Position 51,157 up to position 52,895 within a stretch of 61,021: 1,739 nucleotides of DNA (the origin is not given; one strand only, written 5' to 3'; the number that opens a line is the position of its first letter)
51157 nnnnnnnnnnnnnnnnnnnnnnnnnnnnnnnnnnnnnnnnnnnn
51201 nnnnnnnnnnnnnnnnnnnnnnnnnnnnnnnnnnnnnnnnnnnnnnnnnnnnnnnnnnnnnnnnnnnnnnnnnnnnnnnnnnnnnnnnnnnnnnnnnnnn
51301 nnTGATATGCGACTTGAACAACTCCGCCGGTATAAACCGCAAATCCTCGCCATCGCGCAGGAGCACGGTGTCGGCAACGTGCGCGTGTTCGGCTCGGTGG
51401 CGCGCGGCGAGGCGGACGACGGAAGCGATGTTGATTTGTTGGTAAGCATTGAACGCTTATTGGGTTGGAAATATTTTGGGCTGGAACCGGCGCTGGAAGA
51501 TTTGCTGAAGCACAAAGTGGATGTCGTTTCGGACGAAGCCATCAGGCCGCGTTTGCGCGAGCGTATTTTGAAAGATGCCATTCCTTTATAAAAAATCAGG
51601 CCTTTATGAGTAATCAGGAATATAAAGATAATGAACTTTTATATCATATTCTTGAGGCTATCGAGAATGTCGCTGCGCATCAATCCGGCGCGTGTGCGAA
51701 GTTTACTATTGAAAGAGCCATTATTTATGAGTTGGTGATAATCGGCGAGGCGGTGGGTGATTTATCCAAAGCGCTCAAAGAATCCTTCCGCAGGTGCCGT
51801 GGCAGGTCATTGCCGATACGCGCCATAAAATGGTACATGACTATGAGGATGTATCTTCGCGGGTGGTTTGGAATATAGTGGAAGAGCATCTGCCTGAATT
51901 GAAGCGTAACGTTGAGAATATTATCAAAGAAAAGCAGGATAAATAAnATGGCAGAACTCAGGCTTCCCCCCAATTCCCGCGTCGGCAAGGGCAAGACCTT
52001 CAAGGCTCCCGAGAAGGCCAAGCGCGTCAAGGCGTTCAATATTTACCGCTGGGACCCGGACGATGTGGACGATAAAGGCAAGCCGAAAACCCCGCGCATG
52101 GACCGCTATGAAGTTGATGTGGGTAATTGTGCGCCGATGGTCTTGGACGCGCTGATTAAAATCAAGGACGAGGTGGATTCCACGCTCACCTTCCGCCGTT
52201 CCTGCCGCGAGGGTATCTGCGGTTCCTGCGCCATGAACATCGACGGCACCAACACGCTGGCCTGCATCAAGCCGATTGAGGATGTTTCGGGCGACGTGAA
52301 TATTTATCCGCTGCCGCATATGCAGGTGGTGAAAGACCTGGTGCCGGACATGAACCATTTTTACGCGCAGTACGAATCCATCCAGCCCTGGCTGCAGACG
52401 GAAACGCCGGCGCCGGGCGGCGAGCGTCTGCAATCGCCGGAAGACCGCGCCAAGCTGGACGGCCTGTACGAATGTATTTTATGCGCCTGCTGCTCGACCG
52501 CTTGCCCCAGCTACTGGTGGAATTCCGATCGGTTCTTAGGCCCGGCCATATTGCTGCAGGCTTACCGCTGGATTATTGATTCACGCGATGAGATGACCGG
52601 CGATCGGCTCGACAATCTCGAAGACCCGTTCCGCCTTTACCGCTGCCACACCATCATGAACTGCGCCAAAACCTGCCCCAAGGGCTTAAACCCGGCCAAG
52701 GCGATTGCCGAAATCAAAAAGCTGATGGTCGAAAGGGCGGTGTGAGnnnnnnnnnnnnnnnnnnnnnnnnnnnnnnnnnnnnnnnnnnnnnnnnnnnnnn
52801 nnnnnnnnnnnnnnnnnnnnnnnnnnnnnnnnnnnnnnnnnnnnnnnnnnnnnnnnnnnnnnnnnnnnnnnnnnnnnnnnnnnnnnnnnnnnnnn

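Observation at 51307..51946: An MntA/HepT toxin-antitoxin pair sits exactly between sdhA and sdhB, and its HepT toxin carries a frameshift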

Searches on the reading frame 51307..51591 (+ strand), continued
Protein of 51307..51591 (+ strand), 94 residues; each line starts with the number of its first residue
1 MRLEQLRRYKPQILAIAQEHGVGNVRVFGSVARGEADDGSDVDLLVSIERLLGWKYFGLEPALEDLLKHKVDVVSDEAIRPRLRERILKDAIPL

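Call 42: find_encoding_contigs(protein=P0061, flank=4000, max_places=3)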
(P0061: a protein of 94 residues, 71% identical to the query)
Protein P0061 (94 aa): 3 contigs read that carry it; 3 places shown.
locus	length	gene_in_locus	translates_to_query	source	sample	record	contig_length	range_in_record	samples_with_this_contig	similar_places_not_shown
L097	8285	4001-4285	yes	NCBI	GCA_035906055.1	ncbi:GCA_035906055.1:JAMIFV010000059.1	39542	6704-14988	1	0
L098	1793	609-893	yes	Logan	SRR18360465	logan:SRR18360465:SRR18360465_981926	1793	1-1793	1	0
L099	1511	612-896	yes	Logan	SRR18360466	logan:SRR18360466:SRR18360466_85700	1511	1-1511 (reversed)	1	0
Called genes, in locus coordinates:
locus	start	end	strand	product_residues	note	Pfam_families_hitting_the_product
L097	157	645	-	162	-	-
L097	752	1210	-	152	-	-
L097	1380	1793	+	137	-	PF01127:Sdh_cyt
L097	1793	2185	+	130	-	PF01127:Sdh_cyt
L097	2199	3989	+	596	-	PF00890:FAD_binding_2, PF02910:Succ_DH_flav_C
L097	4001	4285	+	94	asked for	PF01909:NTP_transf_2, PF18765:Polbeta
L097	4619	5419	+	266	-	PF13085:Fer2_3, PF13183:Fer4_8, PF13237:Fer4_10, PF13534:Fer4_17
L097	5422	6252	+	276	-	PF11020:DUF2610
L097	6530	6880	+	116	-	-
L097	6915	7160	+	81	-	PF26604:CBU_0592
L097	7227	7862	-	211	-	-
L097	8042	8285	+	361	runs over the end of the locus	-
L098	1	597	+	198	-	?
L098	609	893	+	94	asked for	PF01909:NTP_transf_2, PF18765:Polbeta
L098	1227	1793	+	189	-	?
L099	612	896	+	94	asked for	PF01909:NTP_transf_2, PF18765:Polbeta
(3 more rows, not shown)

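Call 49: search_protein_families(library=ncbifam, proteins=[window:51307-51591:+, L094:3602-3991:+, L094:4622-5224:+, L090:3512-4000:+], max_evalue=0.01)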
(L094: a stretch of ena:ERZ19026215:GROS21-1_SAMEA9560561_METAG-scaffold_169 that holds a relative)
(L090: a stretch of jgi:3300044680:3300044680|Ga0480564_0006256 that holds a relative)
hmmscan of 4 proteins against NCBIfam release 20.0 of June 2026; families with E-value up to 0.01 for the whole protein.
window:51307-51591:+ (94 aa): 2 families
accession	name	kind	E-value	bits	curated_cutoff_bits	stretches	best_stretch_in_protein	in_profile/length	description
NF047752.1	MntA_antitoxin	equivalog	1.1e-11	44.6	60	1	22-93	7-79/106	type VII toxin-antitoxin system MntA family adenylyltransferase antitoxin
NF051895.1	anti_phage_HalB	equivalog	0.00024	20.8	190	1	28-46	5-23/211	anti-phage Hailong system nucleotidyltransferase HalB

L094:3602-3991:+ (129 aa): 0 families

L094:4622-5224:+ (200 aa): 2 families
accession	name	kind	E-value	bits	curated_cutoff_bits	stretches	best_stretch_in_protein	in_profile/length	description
NF008437.0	PRK11280.1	equivalog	0.00047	20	99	1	67-141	72-144/179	hypothetical protein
NF053611.1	YiaD_Gzip_OmpA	equivalog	0.0017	18.1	175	0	62-127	26-94/206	YiaD family glycine zipper/OmpA-like lipoprotein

L090:3512-4000:+ (162 aa): 0 families

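Call 61: search_protein_families(library=padloc, proteins=[window:51307-51591:+], max_evalue=0.01)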
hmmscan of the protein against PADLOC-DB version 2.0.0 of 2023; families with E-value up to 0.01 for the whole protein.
window:51307-51591:+ (94 aa): 9 families
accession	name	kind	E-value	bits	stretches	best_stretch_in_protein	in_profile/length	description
PDLC04904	PDC-S09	-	7.9e-31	104.4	1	3-94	6-98/104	-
PDLC04902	PDC-S09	-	2.2e-27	93.2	1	6-93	5-94/97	-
PDLC04906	PDC-S09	-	6.8e-21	72.5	1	12-92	14-96/98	-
PDLC04905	PDC-S09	-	2e-18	64.6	1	7-90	6-94/101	-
PDLC04903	PDC-S09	-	5.2e-07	27.9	1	22-48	26-52/108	-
PDLC04368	PDC-M05A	-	1.1e-05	23.3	1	26-47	111-132/201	-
PDLC04907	PDC-S09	-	2e-05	22.7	1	15-49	20-54/114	-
PDLC04369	PDC-M05A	-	2.2e-05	22.2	1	22-50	103-131/201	-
PDLC04778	PDC-M70A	-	0.0013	16.1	1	23-48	48-73/355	-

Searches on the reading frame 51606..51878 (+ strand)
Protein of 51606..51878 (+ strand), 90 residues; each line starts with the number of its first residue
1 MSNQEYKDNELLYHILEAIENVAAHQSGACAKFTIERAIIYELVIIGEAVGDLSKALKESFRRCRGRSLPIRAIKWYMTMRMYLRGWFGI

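Call 3: search_protein_families(library=pfam, proteins=[window:51606-51878:+], max_evalue=0.01)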
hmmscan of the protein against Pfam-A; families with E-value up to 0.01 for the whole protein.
window:51606-51878:+ (90 aa): 1 family
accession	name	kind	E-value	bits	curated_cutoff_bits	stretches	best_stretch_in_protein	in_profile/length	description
PF01934.22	HepT-like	-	0.0066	16.6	23.5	1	15-59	1-50/120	Ribonuclease HepT-like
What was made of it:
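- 51606..51787 (+): hepT N-terminal part (residues 1-60 in the native frame). As written, this frame runs on out of frame to TAG 51876-51878. PF01934 profile positions 1-50 (call 3).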

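Call 46: list_cluster_members(proteins=[window:51606-51878:+, window:51465-51878:+, window:51794-51946:+, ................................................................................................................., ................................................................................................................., window:51307-51591:+, window:51948-52745:+, window:49521-51305:+])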
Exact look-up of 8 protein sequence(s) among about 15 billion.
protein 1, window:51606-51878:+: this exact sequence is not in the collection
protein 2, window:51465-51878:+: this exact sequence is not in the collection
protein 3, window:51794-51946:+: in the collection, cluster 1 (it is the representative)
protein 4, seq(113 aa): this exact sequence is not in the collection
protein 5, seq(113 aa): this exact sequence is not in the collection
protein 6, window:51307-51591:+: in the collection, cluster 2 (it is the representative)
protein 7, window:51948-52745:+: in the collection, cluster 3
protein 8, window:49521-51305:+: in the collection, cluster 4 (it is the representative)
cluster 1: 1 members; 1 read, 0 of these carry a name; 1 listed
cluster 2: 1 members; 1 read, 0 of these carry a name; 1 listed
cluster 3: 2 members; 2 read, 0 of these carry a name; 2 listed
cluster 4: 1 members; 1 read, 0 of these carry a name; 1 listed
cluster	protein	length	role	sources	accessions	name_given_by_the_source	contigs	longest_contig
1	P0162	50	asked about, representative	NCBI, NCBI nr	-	-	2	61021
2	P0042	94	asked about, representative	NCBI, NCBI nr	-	-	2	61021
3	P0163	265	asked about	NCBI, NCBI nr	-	-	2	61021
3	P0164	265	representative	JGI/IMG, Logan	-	-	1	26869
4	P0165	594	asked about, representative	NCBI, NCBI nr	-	-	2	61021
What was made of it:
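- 51788..51946 (+): hepT C-terminal part in the shifted frame, carrying RX4HXY (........, 51821-51844). It ends with TAA at 51944-51946. The public record annotates the 50-aa fragment as a protein (call 46).
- The '2 contigs' that carry the window's proteins are probably the same NCBI record deposited twice, so they are not an independent assembly (call 46).
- Tried and rejected: The '2 contigs' reported in the cluster table are probably one NCBI record deposited twice (call 46).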

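Call 47: find_encoding_contigs(protein=P0164, flank=5000, max_places=4)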
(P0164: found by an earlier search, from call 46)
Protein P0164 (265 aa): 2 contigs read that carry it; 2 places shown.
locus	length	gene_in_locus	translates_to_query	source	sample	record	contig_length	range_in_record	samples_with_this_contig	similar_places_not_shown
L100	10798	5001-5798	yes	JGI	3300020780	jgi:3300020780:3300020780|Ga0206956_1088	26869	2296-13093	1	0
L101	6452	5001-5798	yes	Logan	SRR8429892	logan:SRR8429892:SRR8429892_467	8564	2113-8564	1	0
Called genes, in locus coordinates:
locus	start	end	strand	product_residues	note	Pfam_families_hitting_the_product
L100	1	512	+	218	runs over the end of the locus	PF13481:AAA_25 (weak), PF00005:ABC_tran, PF13304:AAA_21 (faint)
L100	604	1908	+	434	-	PF00294:PfkB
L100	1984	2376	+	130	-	PF01127:Sdh_cyt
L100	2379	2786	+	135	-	PF01127:Sdh_cyt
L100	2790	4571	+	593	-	PF00890:FAD_binding_2, PF01266:DAO (faint), PF02910:Succ_DH_flav_C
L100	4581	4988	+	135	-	PF01741:MscL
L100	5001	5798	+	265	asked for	PF13085:Fer2_3, PF13183:Fer4_8, PF13237:Fer4_10 (weak), PF13534:Fer4_17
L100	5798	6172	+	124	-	-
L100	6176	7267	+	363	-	PF01636:APH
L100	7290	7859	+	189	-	PF13759:2OG-FeII_Oxy_5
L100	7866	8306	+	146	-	PF00075:RNase_H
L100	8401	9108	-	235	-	PF04519:Bactofilin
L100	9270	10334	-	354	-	PF00890:FAD_binding_2 (weak), PF01266:DAO, PF01494:FAD_binding_3, PF01946:Thi4 (weak), PF03486:HI0933_like (faint), PF07992:Pyr_redox_2 (weak), PF12831:FAD_oxidored (weak), PF13450:NAD_binding_8 (weak), +1 more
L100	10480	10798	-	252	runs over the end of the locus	PF14815:NUDIX_4 (weak)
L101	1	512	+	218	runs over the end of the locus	PF13481:AAA_25 (weak), PF00005:ABC_tran, PF13304:AAA_21 (faint)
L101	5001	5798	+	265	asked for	PF13085:Fer2_3, PF13183:Fer4_8, PF13237:Fer4_10 (weak), PF13534:Fer4_17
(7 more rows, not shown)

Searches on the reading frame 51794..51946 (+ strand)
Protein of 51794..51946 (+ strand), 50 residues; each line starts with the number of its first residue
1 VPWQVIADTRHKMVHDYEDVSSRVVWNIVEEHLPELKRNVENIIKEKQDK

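Call 3: search_protein_families(library=pfam, proteins=[window:51794-51946:+], max_evalue=0.01)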
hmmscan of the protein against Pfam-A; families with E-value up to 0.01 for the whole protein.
window:51794-51946:+ (50 aa): 1 family
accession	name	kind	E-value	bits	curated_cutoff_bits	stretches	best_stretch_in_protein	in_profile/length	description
PF01934.22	HepT-like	-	2.4e-11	43.8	23.5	1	2-43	79-120/120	Ribonuclease HepT-like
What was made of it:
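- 51788..51946 (+): PF01934 profile positions 79-120, E = 2.4e-11 (call 3).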

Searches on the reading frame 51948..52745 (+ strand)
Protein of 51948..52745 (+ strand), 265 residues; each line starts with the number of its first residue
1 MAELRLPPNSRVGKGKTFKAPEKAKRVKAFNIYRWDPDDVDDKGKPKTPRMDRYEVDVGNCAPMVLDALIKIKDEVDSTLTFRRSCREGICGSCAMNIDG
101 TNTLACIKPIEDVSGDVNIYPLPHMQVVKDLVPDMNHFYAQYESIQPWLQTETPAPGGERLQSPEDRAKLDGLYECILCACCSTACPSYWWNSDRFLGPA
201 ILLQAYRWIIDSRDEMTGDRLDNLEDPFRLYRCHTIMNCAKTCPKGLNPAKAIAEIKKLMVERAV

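Call 3: search_protein_families(library=pfam, proteins=[window:51948-52745:+], max_evalue=0.01)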
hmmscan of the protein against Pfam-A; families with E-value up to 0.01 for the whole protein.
window:51948-52745:+ (265 aa): 4 families
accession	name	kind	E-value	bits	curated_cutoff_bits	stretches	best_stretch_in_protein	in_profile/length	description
PF13085.11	Fer2_3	-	4.4e-32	110.7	27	1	30-139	2-106/107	2Fe-2S iron-sulfur cluster binding domain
PF13534.11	Fer4_17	-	3e-10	40.9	22.2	1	175-248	1-61/61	4Fe-4S dicluster domain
PF13183.11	Fer4_8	-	9.2e-10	39.4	27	1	173-247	2-68/68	4Fe-4S dicluster domain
PF13237.11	Fer4_10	-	8.9e-07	29.2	25.5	1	175-244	8-53/53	4Fe-4S dicluster domain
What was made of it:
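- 51948..52745 (+): sdhB (265 aa), the downstream part of the host operon. Pfam Fer2_3 and Fer4 domains (call 3).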

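Call 14: find_related_loci(query=window:51948-52745:+, collection=genome_contigs, flank=6000)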
Query window:51948-52745:+ (265 aa) in genome_contigs; peptide patterns used: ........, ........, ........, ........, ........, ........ (x = any residue, [..] = any of these).
600 stretches matched a pattern (row limit reached: there are more); 597 encode a relative of the query (tblastn E <= 1e-3); the best 80 are kept; 80 distinct loci.
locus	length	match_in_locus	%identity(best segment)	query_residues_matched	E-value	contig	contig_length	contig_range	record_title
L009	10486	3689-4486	86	1-265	4e-158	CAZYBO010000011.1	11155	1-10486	MAG TPA_asm: uncultured Rickettsiales bacterium isolate SRP302895_co1_247 genome assembly, contig: NODE_11578_length_111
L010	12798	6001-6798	84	1-265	8e-156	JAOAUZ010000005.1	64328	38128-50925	MAG: Rickettsiales bacterium isolate ssMAG-31 ss-C1020, whole genome shotgun sequence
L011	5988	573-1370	85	1-265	7e-156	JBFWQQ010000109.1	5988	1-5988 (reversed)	MAG: Alphaproteobacteria bacterium isolate CA_2019_TPBF_187 NODE_51040_length_5988_cov_4.025081_TPBF, whole genome shotg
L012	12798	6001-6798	85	1-265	3e-155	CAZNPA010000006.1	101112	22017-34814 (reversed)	MAG TPA_asm: uncultured Rickettsiales bacterium isolate binchicken_co199_43 genome assembly, contig: NODE_276_length_101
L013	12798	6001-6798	80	1-265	9e-150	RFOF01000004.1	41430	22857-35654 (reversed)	MAG: Alphaproteobacteria bacterium isolate WB4_3_0983 contig_100_3, whole genome shotgun sequence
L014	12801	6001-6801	81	1-265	2e-149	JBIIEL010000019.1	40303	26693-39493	MAG: Rickettsiales bacterium isolate ME2000-09-26pf_3300044610_group1_bin83 Rohwer_bin1996_scaffold_54_c1, whole genome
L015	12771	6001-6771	76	1-263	7e-139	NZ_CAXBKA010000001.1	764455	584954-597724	MAG: uncultured Sneathiella sp. isolate ERR2762155_concoct_61 ERZ3421563.2, whole genome shotgun sequence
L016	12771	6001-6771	76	1-263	1e-137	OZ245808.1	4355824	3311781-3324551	MAG: Sneathiella sp. isolate 08a295f6-9e11-4336-b638-1630ba82a4f3 genome assembly, chromosome: 1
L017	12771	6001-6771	76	1-263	1e-136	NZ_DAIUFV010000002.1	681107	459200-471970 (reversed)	MAG: Sneathiella sp. isolate CTOTU46467 NODE_3_length_681107_cov_14.929892, whole genome shotgun sequence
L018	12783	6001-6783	76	1-265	2e-136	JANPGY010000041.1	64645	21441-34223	MAG: Sphingomonadales bacterium isolate VAR_69_metabat_258 VAR_69_k141_2180340, whole genome shotgun sequence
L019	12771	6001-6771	75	1-263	2e-136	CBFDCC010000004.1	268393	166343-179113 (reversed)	MAG TPA_asm: uncultured Kordiimonas sp. isolate SRR26215677_binner12_Refined_55 genome assembly, contig: ERZ25073487.13,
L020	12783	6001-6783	75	1-265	1e-136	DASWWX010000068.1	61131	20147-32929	MAG TPA_asm: Solimonas sp. isolate SMAG_U3667 k141_915243, whole genome shotgun sequence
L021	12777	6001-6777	74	1-264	2e-135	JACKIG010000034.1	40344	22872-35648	MAG: Rhodospirillaceae bacterium isolate HK-STAS-PROT-1 HK-STAS-PROT-1_34, whole genome shotgun sequence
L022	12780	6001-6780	73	1-265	3e-135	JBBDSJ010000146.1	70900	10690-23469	MAG: Gammaproteobacteria bacterium isolate LejiaC_53_47 Lejia_C_910_length_70900_cov_28, whole genome shotgun sequence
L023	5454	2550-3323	75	1-263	8e-136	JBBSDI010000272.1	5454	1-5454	MAG: Lysobacterales bacterium isolate metawrap_la6_84 metawrap_la6_84_K_1604764_L_5454_cov_64.1747, whole genome shotgun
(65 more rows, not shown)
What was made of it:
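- Tried and rejected: Taxonomy therefore rests on the NCBI labels of the nearest MAGs (call 14).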

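Call 18: find_encoding_contigs(protein=window:51948-52745:+, flank=3000, max_places=10)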
Protein window:51948-52745:+ (265 aa): no gene with exactly this product is on record in the collection.

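Call 28: search_protein_families(library=pfam, proteins=[L012:5111-5971:+, L014:4842-5171:+, L013:4916-5890:+, L009:1246-1746:+, L009:1749-2279:+, L009:2283-2741:+, L009:2748-3617:+, L010:3400-5019:+], max_evalue=0.01)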
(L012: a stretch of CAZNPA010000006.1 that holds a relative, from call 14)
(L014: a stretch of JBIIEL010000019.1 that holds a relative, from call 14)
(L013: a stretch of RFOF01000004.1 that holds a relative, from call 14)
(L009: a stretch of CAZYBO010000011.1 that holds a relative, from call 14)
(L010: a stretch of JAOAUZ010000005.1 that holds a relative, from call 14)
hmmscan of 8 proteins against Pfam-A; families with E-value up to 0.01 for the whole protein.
L012:5111-5971:+ (286 aa): 1 family
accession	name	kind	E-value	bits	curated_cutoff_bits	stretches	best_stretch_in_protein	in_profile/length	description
PF01435.24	Peptidase_M48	-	8e-25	88.2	20.3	1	86-266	4-185/186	Peptidase family M48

L014:4842-5171:+ (109 aa): 0 families

L013:4916-5890:+ (324 aa): 1 family
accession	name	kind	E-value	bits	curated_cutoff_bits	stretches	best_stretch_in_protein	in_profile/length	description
PF00072.30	Response_reg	-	4.8e-08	33.6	30.2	1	158-251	2-81/111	Response regulator receiver domain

L009:1246-1746:+ (166 aa): 1 family
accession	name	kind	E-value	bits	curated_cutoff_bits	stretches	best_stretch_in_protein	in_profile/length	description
PF00072.30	Response_reg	-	2.4e-14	53.8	30.2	1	19-118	2-99/111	Response regulator receiver domain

L009:1749-2279:+ (176 aa): 1 family
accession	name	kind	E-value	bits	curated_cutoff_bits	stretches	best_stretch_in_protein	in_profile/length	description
PF00072.30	Response_reg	-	7.8e-14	52.2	30.2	1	13-123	1-100/111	Response regulator receiver domain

L009:2283-2741:+ (152 aa): 0 families

L009:2748-3617:+ (289 aa): 1 family
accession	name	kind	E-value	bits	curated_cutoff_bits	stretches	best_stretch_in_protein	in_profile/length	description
PF01435.24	Peptidase_M48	-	4.7e-19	69.4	20.3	1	86-265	4-185/186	Peptidase family M48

L010:3400-5019:+ (539 aa): 11 families
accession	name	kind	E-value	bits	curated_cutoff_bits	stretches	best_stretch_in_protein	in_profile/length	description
PF21688.3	FAD-depend_C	-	1e-81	274.3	27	1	289-485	1-197/197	FAD-dependent protein, C-terminal domain-like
PF01266.30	DAO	-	8e-11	42.5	27.9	1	200-283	140-217/353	FAD dependent oxidoreductase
PF07992.20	Pyr_redox_2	-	1.4e-06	28.4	26.1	1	100-273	4-113/291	Pyridine nucleotide-disulphide oxidoreductase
PF13738.12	Pyr_redox_3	-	4e-06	26.7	30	1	100-133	1-35/305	Pyridine nucleotide-disulphide oxidoreductase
PF01134.28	GIDA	-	2.8e-05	23.8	22.1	0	228-269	114-150/391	Glucose inhibited division protein A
PF03486.20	HI0933_like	-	6.5e-05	22.9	50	0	100-131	4-35/244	HI0933-like protein Rossmann domain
PF01593.30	Amino_oxidase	-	7.9e-05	22.5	19.8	1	212-269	207-256/443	Flavin containing amine oxidoreductase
PF01494.25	FAD_binding_3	-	0.00011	22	22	1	100-128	5-33/349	FAD binding domain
PF13454.12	NAD_binding_9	-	0.0011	19.4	21.8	0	229-269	120-154/155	FAD-NAD(P)-binding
PF13450.12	NAD_binding_8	-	0.0012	19.5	21.9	1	101-129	1-29/68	NAD(P)-binding Rossmann-like domain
PF00890.30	FAD_binding_2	-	0.0028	17.3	20.4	0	100-132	3-35/414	FAD binding domain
